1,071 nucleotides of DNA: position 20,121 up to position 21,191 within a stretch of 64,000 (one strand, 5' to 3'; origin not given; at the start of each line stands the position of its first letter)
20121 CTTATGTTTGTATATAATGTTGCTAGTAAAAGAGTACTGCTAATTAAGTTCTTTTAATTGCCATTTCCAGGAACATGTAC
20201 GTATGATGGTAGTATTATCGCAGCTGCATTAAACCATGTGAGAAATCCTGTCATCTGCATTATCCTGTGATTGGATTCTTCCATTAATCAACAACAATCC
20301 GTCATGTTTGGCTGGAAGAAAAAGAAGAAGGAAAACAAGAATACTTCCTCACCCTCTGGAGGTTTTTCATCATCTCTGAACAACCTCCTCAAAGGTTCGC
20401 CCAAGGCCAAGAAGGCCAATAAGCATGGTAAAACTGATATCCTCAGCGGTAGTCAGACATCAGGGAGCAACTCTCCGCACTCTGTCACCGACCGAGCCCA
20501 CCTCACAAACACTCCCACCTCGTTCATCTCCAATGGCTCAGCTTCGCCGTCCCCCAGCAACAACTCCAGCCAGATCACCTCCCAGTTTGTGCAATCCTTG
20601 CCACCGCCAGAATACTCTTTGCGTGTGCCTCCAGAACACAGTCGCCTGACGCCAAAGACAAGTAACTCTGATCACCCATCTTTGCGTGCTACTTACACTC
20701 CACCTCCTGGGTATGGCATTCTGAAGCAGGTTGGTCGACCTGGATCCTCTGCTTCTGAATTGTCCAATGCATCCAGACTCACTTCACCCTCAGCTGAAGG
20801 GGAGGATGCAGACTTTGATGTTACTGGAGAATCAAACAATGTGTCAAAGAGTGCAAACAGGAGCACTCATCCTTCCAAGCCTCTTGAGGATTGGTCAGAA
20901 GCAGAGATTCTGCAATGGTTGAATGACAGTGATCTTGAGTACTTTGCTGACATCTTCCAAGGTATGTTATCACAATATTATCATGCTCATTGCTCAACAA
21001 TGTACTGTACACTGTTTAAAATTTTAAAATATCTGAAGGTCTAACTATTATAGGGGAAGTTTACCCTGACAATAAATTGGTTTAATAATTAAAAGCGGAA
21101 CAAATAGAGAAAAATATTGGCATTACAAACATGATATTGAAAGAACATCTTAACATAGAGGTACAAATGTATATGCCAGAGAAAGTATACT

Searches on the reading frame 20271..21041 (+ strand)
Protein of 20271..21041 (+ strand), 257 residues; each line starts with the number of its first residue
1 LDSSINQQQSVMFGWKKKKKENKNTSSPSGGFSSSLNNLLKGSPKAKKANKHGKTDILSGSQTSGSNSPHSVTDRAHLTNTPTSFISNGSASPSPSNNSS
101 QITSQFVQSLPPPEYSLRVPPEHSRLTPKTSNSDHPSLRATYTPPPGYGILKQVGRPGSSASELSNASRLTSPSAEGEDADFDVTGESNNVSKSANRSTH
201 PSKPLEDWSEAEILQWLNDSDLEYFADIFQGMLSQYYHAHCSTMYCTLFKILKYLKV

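Call 14: search_protein_families(library=pfam, proteins=[window:20271-21041:+], max_evalue=0.01)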
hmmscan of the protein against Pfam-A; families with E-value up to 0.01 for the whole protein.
window:20271-21041:+ (257 aa): 0 families

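Call 15: find_homologous_proteins(query=window:20271-21041:+, max_evalue=0.001)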
Query window:20271-21041:+ (257 aa): 2 proteins with E <= 0.001 among 740 candidates.
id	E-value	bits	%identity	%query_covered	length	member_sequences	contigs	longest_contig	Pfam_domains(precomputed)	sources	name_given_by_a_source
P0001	3.5e-110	386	73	99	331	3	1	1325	-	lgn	-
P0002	2.4e-50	190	70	57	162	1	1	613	-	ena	-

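Call 19: find_encoding_contigs(protein=P0001, flank=2000, max_places=4)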
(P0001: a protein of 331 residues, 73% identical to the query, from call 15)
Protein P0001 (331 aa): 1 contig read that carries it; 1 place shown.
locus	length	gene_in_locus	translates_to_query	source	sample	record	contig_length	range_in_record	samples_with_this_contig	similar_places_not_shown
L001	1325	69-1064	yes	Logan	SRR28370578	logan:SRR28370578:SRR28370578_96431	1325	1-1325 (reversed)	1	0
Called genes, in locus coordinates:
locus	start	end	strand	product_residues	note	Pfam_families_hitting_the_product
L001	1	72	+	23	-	?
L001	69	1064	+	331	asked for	-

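Call 20: find_encoding_contigs(protein=P0002, flank=2000, max_places=4)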
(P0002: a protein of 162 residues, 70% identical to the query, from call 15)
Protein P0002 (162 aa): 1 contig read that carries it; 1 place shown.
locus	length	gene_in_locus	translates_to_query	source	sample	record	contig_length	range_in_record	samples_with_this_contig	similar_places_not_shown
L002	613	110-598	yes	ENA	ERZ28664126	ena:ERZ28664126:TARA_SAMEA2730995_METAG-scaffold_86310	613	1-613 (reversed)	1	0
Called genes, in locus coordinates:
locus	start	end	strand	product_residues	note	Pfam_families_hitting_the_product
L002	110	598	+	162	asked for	-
